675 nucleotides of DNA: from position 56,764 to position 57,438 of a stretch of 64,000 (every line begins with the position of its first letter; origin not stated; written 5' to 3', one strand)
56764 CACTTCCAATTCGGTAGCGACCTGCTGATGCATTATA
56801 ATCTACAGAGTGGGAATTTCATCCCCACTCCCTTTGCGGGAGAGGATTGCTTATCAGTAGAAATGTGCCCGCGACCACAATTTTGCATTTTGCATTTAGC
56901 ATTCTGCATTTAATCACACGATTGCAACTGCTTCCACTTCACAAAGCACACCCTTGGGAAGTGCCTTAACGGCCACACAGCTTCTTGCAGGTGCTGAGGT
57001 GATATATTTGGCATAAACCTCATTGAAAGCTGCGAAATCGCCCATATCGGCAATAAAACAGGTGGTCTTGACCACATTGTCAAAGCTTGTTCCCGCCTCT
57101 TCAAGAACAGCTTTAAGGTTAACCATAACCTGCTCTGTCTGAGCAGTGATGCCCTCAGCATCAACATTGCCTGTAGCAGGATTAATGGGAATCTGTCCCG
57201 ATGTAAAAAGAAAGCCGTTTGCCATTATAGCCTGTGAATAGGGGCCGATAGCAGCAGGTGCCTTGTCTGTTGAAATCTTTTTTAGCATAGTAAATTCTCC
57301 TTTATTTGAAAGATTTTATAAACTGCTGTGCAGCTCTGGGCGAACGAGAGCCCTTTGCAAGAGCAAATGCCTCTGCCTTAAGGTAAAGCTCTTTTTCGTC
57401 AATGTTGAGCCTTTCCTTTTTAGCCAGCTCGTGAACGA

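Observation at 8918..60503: Placement rule: the elements start at or just after a stop codon, in the orientation of the upstream gene (9 of 10 loci)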

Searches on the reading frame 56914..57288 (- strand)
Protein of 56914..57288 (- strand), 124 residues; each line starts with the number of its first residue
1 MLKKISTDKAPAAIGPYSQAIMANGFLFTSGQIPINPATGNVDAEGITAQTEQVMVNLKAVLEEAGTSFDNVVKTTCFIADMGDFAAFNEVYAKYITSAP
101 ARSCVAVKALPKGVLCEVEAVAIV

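Call 32: find_encoding_contigs(protein=window:56914-57288:-, flank=10000, max_places=10)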
Protein window:56914-57288:- (124 aa): 16 contigs read that carry it; 10 places shown.
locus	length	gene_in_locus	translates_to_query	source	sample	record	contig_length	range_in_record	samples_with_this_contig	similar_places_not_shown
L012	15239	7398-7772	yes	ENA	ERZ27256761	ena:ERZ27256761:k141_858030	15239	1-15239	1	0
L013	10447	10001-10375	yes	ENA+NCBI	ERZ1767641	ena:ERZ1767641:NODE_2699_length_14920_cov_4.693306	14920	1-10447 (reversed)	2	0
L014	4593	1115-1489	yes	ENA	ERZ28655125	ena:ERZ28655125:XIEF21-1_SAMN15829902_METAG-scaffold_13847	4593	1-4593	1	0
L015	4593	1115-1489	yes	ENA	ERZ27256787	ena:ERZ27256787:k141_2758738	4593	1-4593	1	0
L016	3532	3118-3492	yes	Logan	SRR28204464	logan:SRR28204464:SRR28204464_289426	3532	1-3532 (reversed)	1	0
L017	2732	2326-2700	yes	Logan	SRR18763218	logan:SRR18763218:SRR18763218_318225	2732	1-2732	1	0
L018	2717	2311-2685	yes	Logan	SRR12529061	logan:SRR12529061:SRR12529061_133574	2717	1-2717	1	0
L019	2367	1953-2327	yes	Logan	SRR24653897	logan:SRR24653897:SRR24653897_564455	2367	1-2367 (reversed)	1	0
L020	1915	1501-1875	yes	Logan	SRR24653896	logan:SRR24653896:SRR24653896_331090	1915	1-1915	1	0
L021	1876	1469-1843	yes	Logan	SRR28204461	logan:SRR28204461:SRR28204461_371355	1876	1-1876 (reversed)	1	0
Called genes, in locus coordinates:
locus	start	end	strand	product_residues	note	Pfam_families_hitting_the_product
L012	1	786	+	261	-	?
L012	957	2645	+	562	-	PF02776:TPP_enzyme_N, PF00205:TPP_enzyme_M, PF02775:TPP_enzyme_C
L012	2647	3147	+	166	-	PF01842:ACT, PF22629:ACT_AHAS_ss, PF13710:ACT_5, PF10369:ALS_ss_C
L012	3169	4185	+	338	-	PF02826:2-Hacid_dh_C (weak), PF03446:NAD_binding_2 (weak), PF03807:F420_oxidored (weak), PF07991:KARI_N, PF01450:KARI_C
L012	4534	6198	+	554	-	PF00920:ILVD_EDD_N, PF24877:ILV_EDD_C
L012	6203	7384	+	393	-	PF05673:DUF815, PF13191:AAA_16 (weak), PF00004:AAA (weak)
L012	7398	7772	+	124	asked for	PF01042:Ribonuc_L-PSP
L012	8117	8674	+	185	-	PF04542:Sigma70_r2, PF08281:Sigma70_r4_2 (weak)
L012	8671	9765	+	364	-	-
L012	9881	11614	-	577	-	-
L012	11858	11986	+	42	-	-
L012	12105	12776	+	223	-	PF00072:Response_reg, PF00486:Trans_reg_C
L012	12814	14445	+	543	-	PF00672:HAMP (weak), PF00512:HisKA, PF02518:HATPase_c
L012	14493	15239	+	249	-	?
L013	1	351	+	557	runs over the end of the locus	PF03321:GH3, PF23571:GH3_M, PF23572:GH3_C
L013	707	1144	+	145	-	-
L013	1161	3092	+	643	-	PF00082:Peptidase_S8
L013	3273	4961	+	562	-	PF02776:TPP_enzyme_N, PF00205:TPP_enzyme_M, PF02775:TPP_enzyme_C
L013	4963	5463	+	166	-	PF01842:ACT, PF22629:ACT_AHAS_ss, PF13710:ACT_5, PF10369:ALS_ss_C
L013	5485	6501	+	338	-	PF02826:2-Hacid_dh_C (weak), PF03446:NAD_binding_2 (weak), PF03807:F420_oxidored (weak), PF07991:KARI_N, PF01450:KARI_C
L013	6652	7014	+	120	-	PF05635:23S_rRNA_IVP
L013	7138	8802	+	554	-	PF00920:ILVD_EDD_N, PF24877:ILV_EDD_C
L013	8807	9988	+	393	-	PF05673:DUF815, PF13191:AAA_16 (weak), PF00004:AAA (weak)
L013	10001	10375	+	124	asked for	PF01042:Ribonuc_L-PSP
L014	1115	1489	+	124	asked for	PF01042:Ribonuc_L-PSP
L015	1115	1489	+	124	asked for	PF01042:Ribonuc_L-PSP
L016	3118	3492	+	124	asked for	PF01042:Ribonuc_L-PSP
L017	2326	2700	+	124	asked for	PF01042:Ribonuc_L-PSP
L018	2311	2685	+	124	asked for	PF01042:Ribonuc_L-PSP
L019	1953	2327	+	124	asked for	PF01042:Ribonuc_L-PSP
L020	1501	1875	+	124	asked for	PF01042:Ribonuc_L-PSP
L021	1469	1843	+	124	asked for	PF01042:Ribonuc_L-PSP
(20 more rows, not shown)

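Call 77: search_protein_families(library=pfam, proteins=[L013:6652-7014:+], max_evalue=0.001)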
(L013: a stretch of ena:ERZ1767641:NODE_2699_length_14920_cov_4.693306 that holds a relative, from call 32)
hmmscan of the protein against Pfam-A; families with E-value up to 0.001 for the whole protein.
L013:6652-7014:+ (120 aa): 1 family
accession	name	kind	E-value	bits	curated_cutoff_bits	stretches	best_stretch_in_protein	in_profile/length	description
PF05635.17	23S_rRNA_IVP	-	4.8e-27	94.7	33.8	1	6-107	5-105/106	23S rRNA-intervening sequence protein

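Call 79: find_homologous_proteins(query=L013:6652-7014:+, max_evalue=1e-10)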
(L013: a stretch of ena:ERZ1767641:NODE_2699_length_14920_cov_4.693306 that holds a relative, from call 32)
Query L013:6652-7014:+ (120 aa): 7903 proteins with E <= 1e-10 among 8000 candidates; the best 120 are listed.
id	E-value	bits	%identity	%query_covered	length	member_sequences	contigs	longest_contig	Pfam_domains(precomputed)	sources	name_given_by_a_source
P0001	4.8e-69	247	97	100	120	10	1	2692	PF05635.18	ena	-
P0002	8.2e-60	217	83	100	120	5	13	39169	PF05635.18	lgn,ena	-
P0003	2.7e-59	216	84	99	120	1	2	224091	PF05635.18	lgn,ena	-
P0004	3.4e-58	212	83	99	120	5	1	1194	PF05635.18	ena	-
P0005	2.1e-56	206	83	97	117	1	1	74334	PF05635.18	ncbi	-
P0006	2.4e-55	203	80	98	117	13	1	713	PF05635.18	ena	-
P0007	6.9e-55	202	81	97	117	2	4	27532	PF05635.18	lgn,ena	-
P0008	7.6e-55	201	80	98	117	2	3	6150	PF05635.18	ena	-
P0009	1.0e-54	201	80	97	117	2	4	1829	PF05635.18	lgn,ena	-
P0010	1.3e-54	201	79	97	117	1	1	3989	PF05635.18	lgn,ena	-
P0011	1.7e-54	200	79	98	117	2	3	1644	PF05635.18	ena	-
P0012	1.9e-54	200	78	97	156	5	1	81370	PF05635.18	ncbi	-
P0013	5.7e-54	199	79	98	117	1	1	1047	PF05635.18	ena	-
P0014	6.7e-54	198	79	97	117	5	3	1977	PF05635.18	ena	-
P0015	8.3e-54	198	79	97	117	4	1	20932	PF05635.18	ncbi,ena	-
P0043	6.3e-48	179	70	97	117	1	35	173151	PF05635.18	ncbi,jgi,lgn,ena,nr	ncbi:MAG: four helix bundle protein [Clostridia bacterium]|nr:four helix bundle protein [Clostridia 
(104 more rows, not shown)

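Call 80: find_encoding_contigs(protein=P0002, flank=1500, max_places=10)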
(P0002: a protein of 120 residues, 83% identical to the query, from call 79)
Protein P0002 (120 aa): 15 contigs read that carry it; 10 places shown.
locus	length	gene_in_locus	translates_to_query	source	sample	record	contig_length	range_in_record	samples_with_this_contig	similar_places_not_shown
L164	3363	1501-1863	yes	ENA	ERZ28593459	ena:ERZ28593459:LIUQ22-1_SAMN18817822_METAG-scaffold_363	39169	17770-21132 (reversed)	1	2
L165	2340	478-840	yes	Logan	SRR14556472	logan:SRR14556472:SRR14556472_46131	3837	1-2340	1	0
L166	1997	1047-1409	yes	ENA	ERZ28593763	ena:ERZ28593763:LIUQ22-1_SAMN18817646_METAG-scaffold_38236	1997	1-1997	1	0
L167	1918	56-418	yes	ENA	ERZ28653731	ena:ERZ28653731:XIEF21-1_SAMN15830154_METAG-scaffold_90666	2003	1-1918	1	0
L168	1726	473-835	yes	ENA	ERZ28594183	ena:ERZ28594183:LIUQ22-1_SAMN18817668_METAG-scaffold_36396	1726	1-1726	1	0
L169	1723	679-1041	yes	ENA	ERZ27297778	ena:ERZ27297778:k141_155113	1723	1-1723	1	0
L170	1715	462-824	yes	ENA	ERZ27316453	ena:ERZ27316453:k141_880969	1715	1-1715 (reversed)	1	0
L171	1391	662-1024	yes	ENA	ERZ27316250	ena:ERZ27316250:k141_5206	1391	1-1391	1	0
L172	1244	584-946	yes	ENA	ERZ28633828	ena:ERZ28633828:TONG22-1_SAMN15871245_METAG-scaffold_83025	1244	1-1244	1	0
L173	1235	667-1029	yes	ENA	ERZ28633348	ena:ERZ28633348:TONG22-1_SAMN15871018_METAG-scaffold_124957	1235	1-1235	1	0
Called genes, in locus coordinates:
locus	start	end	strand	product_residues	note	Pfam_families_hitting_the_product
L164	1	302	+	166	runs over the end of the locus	PF01842:ACT, PF22629:ACT_AHAS_ss, PF13710:ACT_5, PF10369:ALS_ss_C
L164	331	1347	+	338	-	PF02826:2-Hacid_dh_C (weak), PF03446:NAD_binding_2 (weak), PF03807:F420_oxidored (weak), PF07991:KARI_N, PF01450:KARI_C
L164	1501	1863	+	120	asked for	PF05635:23S_rRNA_IVP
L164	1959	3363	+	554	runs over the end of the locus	PF00920:ILVD_EDD_N, PF24877:ILV_EDD_C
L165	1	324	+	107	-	?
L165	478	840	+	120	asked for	PF05635:23S_rRNA_IVP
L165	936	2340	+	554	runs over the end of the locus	PF00920:ILVD_EDD_N, PF24877:ILV_EDD_C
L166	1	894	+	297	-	?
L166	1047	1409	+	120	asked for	PF05635:23S_rRNA_IVP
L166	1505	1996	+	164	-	?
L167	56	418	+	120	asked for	PF05635:23S_rRNA_IVP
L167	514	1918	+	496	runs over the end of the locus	?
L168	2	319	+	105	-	?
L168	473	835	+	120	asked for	PF05635:23S_rRNA_IVP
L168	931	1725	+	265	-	?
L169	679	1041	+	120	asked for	PF05635:23S_rRNA_IVP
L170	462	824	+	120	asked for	PF05635:23S_rRNA_IVP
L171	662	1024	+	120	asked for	PF05635:23S_rRNA_IVP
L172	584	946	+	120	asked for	PF05635:23S_rRNA_IVP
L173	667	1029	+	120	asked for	PF05635:23S_rRNA_IVP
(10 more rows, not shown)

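Call 81: find_encoding_contigs(protein=P0043, flank=1500, max_places=10)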
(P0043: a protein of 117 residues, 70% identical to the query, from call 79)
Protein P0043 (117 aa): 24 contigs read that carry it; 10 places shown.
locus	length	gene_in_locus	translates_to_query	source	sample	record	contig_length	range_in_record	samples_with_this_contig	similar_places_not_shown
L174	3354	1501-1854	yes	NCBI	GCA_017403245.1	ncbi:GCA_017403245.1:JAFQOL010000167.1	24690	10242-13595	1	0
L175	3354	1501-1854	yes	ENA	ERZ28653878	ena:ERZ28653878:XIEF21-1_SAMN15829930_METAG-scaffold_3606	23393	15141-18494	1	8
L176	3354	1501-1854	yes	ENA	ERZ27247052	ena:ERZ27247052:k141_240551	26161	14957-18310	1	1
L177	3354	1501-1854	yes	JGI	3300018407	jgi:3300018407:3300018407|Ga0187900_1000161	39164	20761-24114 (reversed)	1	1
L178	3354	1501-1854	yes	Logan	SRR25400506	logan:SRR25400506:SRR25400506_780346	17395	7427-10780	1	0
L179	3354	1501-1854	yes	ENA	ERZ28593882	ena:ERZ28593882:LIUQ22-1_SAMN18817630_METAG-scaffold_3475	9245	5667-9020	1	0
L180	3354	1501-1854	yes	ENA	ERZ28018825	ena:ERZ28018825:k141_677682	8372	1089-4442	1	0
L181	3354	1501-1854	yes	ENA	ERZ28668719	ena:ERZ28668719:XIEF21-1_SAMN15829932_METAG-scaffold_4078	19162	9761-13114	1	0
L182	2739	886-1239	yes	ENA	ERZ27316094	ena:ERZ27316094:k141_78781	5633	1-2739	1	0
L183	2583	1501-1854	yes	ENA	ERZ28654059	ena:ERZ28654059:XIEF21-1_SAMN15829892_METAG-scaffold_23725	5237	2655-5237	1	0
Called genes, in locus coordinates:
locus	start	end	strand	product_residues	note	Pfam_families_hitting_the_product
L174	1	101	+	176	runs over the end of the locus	-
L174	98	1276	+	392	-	PF04389:Peptidase_M28, PF05343:Peptidase_M42 (faint), PF05450:Nicastrin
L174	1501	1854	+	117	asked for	PF05635:23S_rRNA_IVP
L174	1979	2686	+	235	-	PF01252:Peptidase_A8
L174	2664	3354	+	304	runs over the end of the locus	PF01479:S4, PF00849:PseudoU_synth_2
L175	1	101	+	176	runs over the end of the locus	-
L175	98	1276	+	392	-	PF04389:Peptidase_M28, PF05343:Peptidase_M42 (faint), PF05450:Nicastrin (weak)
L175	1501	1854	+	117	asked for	PF05635:23S_rRNA_IVP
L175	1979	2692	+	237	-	PF01252:Peptidase_A8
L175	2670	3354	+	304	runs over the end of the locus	PF01479:S4, PF00849:PseudoU_synth_2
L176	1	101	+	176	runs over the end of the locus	-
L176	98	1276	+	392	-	PF04389:Peptidase_M28, PF05343:Peptidase_M42 (faint), PF05450:Nicastrin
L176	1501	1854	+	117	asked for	PF05635:23S_rRNA_IVP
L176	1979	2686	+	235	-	PF01252:Peptidase_A8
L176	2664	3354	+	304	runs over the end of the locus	PF01479:S4, PF00849:PseudoU_synth_2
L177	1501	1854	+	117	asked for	PF05635:23S_rRNA_IVP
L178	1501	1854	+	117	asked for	PF05635:23S_rRNA_IVP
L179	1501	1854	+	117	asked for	PF05635:23S_rRNA_IVP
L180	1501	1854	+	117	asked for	PF05635:23S_rRNA_IVP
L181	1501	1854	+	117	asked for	PF05635:23S_rRNA_IVP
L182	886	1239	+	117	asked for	PF05635:23S_rRNA_IVP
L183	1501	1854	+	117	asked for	PF05635:23S_rRNA_IVP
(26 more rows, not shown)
